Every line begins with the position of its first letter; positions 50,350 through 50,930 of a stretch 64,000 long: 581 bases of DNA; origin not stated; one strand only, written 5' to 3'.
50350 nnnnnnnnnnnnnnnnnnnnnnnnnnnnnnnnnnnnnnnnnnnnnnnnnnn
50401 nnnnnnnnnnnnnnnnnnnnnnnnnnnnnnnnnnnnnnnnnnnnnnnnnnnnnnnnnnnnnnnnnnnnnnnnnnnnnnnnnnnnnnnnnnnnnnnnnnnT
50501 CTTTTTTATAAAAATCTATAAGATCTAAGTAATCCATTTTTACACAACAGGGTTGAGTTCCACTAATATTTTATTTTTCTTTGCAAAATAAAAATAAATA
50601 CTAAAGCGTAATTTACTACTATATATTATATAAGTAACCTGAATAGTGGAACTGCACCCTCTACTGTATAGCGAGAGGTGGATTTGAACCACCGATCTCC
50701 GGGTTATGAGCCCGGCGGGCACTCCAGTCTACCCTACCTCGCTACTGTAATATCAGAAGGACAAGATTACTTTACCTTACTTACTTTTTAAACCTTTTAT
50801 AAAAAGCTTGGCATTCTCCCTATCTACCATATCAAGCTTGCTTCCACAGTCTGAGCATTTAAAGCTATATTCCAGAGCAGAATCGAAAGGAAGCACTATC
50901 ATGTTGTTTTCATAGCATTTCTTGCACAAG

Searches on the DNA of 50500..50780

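Call 59: search_rna_families(source=window, start=50500, end=50780, threshold=evalue, max_evalue=1)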
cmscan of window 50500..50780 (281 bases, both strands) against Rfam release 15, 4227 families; matches with E-value up to 1: 3.
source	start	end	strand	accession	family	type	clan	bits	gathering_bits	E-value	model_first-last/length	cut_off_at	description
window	50669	50743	-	RF00005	tRNA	Gene; tRNA;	CL00001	58.8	29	1.7e-12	1-71/71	no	tRNA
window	50668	50743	+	RF04354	Plastid-ycf2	Cis-reg;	-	16.4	65.7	0.82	1-75/75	no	Plastid-ycf2 5UTR RNA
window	50669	50707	+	RF04351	Plastid-psbl-rps4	Cis-reg;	-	16.2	68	0.71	1-53/53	no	Plastid-psbl-rps4 3UTR RNA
